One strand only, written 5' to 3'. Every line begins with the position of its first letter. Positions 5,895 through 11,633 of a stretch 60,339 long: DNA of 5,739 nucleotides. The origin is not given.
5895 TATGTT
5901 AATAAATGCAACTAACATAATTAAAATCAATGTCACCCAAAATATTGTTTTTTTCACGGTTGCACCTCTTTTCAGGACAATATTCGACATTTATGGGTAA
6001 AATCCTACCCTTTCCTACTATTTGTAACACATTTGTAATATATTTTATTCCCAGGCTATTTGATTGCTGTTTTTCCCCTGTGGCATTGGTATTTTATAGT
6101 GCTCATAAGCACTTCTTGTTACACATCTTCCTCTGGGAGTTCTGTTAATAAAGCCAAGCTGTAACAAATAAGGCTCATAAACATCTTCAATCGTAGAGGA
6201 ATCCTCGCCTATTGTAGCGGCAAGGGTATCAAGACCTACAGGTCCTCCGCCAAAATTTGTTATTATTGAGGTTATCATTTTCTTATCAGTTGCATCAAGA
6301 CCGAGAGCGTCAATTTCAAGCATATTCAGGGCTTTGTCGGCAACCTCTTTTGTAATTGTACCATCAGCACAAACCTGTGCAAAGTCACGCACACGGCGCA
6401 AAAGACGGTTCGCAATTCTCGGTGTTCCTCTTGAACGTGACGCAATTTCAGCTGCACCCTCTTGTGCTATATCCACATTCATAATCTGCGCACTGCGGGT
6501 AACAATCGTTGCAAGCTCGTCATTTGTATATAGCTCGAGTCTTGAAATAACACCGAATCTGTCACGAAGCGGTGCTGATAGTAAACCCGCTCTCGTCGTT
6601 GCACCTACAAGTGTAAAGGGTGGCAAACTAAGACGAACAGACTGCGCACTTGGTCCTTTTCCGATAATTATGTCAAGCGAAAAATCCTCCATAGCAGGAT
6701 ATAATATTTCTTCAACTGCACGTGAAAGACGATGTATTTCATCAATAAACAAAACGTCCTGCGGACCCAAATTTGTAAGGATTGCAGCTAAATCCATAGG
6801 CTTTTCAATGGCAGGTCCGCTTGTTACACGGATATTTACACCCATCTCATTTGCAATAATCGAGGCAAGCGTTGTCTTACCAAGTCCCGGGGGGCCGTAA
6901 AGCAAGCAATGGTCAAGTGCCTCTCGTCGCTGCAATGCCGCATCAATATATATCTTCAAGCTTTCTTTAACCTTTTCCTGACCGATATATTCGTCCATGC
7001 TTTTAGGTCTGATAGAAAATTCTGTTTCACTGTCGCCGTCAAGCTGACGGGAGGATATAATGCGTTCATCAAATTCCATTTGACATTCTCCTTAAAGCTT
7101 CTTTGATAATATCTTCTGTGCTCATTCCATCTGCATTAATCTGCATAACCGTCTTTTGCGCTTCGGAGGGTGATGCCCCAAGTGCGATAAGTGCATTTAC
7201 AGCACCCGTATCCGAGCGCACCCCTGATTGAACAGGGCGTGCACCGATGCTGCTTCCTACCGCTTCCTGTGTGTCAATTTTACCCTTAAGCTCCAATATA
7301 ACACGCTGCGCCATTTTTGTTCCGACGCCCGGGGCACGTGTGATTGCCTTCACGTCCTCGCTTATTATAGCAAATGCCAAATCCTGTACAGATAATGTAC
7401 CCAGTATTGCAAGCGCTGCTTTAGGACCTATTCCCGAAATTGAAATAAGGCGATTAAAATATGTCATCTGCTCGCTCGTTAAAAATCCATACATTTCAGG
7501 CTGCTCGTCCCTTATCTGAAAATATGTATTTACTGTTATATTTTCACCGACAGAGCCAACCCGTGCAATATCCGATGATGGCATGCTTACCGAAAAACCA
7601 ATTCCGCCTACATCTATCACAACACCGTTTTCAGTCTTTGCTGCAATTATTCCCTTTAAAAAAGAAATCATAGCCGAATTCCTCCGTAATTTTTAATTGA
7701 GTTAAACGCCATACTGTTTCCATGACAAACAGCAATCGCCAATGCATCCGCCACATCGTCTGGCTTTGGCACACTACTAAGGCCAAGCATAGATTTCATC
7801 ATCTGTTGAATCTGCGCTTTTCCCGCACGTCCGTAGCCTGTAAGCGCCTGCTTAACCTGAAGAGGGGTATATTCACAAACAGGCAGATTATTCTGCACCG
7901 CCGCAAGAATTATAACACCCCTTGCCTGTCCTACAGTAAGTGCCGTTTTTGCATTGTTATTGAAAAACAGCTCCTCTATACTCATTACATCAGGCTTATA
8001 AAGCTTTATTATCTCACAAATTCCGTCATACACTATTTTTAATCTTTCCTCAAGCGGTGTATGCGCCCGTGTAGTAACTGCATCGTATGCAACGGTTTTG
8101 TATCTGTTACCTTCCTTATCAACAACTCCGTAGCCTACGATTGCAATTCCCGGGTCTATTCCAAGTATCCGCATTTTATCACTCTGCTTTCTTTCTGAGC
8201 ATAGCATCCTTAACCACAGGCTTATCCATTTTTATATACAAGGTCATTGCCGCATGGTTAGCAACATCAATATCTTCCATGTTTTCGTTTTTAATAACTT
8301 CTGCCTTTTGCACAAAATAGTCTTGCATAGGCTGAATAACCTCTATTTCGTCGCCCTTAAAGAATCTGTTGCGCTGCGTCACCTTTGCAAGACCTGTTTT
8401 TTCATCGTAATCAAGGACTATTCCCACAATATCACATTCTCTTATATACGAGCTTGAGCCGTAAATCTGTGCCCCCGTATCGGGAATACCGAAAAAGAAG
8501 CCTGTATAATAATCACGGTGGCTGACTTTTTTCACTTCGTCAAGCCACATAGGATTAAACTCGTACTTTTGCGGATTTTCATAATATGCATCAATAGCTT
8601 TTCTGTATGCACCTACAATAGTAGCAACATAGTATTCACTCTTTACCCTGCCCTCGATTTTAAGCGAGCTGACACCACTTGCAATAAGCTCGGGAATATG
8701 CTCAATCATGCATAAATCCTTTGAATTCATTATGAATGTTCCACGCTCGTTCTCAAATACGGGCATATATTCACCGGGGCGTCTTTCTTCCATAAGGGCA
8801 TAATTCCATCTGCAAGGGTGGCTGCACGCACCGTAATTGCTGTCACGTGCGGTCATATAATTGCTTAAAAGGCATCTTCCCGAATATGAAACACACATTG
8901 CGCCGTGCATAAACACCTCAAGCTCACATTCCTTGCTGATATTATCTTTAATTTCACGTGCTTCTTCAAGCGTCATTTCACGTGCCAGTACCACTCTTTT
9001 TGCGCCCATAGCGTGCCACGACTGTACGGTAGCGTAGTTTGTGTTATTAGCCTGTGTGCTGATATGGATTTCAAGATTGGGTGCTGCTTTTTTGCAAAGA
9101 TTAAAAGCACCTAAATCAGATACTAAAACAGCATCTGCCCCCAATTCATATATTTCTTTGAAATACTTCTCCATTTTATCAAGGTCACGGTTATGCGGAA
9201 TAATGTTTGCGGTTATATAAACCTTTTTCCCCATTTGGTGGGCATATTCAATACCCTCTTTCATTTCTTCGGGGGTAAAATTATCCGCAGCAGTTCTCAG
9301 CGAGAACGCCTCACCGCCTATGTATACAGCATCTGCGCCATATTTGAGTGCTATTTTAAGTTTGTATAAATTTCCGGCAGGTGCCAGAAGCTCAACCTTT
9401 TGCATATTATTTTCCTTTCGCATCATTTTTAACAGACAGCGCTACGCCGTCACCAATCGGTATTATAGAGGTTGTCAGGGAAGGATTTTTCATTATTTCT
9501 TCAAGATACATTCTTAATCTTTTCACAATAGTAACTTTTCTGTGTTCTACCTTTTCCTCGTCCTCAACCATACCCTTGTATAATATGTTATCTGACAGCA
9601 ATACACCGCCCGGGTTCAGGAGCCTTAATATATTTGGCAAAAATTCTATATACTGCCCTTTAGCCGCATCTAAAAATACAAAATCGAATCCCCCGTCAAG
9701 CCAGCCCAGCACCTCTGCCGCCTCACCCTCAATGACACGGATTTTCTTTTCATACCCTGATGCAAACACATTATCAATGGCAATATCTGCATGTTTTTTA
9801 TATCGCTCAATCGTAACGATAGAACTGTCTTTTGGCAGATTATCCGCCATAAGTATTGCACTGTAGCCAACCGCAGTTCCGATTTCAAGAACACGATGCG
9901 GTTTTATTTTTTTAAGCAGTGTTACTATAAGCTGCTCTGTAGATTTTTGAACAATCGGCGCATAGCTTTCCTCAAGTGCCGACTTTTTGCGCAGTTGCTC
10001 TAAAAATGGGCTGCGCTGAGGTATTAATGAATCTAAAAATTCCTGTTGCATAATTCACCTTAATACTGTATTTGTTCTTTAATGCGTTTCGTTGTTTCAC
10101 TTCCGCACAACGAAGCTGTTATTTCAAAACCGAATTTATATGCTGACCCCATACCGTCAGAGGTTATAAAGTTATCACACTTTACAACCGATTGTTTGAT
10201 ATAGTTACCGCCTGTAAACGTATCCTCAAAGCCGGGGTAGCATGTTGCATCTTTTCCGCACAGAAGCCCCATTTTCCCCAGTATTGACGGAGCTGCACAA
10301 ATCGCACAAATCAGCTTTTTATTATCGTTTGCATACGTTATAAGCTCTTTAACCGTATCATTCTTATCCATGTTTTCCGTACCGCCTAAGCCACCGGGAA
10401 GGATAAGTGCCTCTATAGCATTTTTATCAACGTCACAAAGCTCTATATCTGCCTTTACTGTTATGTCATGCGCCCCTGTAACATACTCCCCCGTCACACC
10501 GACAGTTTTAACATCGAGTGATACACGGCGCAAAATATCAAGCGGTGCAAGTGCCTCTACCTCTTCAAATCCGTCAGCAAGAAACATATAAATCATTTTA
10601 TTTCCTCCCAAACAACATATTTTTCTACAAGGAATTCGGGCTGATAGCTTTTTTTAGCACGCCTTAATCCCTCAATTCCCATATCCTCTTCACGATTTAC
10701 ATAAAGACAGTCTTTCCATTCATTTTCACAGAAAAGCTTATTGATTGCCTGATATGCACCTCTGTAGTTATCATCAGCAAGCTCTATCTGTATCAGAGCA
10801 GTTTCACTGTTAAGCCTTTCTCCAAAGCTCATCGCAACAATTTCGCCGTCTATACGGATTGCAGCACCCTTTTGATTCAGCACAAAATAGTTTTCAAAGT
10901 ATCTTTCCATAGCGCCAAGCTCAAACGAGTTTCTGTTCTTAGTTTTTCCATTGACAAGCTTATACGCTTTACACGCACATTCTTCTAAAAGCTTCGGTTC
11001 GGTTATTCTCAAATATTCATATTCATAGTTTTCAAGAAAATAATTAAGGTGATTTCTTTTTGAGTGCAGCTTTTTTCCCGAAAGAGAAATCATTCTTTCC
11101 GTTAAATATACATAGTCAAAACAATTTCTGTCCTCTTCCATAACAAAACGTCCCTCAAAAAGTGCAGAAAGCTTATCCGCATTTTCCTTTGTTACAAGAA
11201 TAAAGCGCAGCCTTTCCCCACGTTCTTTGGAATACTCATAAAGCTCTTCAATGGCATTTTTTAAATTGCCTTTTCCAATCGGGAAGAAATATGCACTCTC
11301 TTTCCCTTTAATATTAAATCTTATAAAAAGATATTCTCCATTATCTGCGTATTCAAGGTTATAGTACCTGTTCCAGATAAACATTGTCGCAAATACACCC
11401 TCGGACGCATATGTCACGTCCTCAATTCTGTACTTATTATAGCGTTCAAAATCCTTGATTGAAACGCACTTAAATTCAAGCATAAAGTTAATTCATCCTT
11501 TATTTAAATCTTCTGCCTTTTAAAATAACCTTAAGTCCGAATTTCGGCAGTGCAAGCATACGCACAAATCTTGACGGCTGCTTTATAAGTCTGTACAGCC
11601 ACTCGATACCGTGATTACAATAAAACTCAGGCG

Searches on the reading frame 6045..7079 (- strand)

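Call 70: search_protein_families(library=pfam, proteins=[window:6045-7079:-], max_evalue=0.00001)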
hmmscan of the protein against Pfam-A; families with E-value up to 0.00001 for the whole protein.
window:6045-7079:- (344 aa): 6 families
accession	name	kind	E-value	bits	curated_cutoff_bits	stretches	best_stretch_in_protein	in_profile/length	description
PF05496.18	RuvB_N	-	4.9e-82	273.8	27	1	23-181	1-159/159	Holliday junction DNA helicase RuvB P-loop domain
PF17864.7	AAA_lid_4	-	8.9e-35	118.7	27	1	184-257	1-74/74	RuvB AAA lid domain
PF05491.19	RuvB_C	-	5e-25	87.7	24.7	1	259-329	2-72/72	RuvB C-terminal winged helix domain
PF00004.35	AAA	-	7.4e-22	78.6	21.2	1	58-181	1-129/131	ATPase family associated with various cellular activities (AAA)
PF07728.20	AAA_5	-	2.4e-08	34.5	22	1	57-175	1-139/139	AAA domain (dynein-related subfamily)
PF13191.12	AAA_16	-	3.5e-06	28.1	32.6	0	32-90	3-60/167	AAA ATPase domain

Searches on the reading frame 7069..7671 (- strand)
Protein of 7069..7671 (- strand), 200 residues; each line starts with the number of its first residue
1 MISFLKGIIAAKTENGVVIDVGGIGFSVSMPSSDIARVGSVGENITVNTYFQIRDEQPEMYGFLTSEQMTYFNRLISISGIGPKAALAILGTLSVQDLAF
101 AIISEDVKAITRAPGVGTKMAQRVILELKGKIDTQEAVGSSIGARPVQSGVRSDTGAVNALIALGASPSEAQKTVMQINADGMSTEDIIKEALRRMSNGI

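Call 70: search_protein_families(library=pfam, proteins=[window:7069-7671:-], max_evalue=0.00001)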
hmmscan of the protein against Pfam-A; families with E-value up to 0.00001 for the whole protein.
window:7069-7671:- (200 aa): 3 families
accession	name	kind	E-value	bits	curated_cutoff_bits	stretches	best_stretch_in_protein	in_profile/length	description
PF14520.12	HHH_5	-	9.1e-17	61.7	27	1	72-129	1-56/57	Helix-hairpin-helix domain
PF01330.27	RuvA_N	-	9.1e-16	58.1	23.6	1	1-62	1-61/61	RuvA N terminal domain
PF07499.19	RuvA_C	-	4.6e-11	43.5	24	1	157-197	6-47/47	RuvA, C-terminal domain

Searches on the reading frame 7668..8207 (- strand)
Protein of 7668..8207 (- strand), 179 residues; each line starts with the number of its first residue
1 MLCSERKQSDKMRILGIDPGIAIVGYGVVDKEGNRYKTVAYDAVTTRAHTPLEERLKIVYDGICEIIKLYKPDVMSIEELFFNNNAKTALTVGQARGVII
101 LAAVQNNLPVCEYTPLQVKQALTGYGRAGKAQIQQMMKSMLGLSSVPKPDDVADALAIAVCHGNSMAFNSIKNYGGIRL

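Call 70: search_protein_families(library=pfam, proteins=[window:7668-8207:-], max_evalue=0.00001)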
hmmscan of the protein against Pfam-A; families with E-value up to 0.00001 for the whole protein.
window:7668-8207:- (179 aa): 1 family
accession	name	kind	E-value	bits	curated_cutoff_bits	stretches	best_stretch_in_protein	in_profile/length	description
PF02075.23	RuvC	-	9.4e-55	185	22.2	1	14-162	1-148/148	Crossover junction endodeoxyribonuclease RuvC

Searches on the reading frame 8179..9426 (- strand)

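Call 70: search_protein_families(library=pfam, proteins=[window:8179-9426:-], max_evalue=0.00001)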
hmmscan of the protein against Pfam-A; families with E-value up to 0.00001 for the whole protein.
window:8179-9426:- (415 aa): 2 families
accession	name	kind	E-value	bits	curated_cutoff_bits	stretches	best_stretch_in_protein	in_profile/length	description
PF01136.24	Peptidase_U32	-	7.2e-99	330.2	22.4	1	82-316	1-232/233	Peptidase family U32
PF16325.11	Peptidase_U32_C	-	1.2e-26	93.1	28.2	1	329-411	1-83/83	Peptidase family U32 C-terminal domain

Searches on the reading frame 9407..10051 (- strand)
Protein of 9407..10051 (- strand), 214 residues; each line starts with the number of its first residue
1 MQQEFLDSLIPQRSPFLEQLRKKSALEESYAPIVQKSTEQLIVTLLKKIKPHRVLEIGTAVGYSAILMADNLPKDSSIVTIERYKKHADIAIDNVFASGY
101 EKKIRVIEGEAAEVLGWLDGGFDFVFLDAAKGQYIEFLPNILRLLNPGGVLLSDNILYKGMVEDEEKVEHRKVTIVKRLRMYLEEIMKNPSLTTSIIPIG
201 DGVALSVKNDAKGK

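Call 70: search_protein_families(library=pfam, proteins=[window:9407-10051:-], max_evalue=0.00001)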
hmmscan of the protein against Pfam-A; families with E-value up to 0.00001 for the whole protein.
window:9407-10051:- (214 aa): 5 families
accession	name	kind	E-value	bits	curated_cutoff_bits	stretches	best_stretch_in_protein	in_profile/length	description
PF01596.23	Methyltransf_3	-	6.2e-35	120.8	22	1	13-208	7-203/204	O-methyltransferase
PF13578.12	Methyltransf_24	-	2.3e-13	51.4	26.3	1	55-156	1-105/105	Methyltransferase domain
PF01135.25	PCMT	-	1.8e-08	34.8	20.3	1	33-152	56-170/210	Protein-L-isoaspartate(D-aspartate) O-methyltransferase (PCMT)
PF13847.12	Methyltransf_31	-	4.9e-07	30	27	1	53-164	6-124/145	Methyltransferase domain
PF13649.12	Methyltransf_25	-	6.1e-06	27.3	27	1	54-149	1-97/97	Methyltransferase domain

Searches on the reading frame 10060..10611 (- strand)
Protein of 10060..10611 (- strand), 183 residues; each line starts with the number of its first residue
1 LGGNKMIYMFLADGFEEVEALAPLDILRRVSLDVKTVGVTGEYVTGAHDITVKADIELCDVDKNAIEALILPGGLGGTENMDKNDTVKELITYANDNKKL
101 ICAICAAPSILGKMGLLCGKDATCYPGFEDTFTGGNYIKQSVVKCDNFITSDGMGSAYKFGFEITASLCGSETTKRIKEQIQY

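Call 70: search_protein_families(library=pfam, proteins=[window:10060-10611:-], max_evalue=0.00001)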
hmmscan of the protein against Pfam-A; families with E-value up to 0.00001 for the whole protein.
window:10060-10611:- (183 aa): 1 family
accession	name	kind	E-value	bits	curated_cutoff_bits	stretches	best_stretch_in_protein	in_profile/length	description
PF01965.30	DJ-1_PfpI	-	2.8e-39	135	26.6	1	6-165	2-163/165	DJ-1/PfpI family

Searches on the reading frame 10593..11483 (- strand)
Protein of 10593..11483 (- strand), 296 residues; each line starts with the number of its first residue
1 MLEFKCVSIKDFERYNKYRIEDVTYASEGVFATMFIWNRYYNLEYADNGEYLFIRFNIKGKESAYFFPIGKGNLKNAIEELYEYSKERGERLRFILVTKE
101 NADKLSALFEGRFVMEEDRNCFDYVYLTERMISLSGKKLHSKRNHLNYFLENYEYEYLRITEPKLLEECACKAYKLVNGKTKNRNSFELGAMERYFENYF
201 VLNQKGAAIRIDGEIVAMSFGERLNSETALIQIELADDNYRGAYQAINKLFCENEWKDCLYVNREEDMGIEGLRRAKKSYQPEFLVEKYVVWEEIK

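Call 70: search_protein_families(library=pfam, proteins=[window:10593-11483:-], max_evalue=0.00001)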
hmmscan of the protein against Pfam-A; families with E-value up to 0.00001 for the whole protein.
window:10593-11483:- (296 aa): 1 family
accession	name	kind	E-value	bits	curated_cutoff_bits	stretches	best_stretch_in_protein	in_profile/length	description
PF09924.15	LPG_synthase_C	-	3.1e-52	178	27.5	1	25-291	7-297/298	Phosphatidylglycerol lysyltransferase, C-terminal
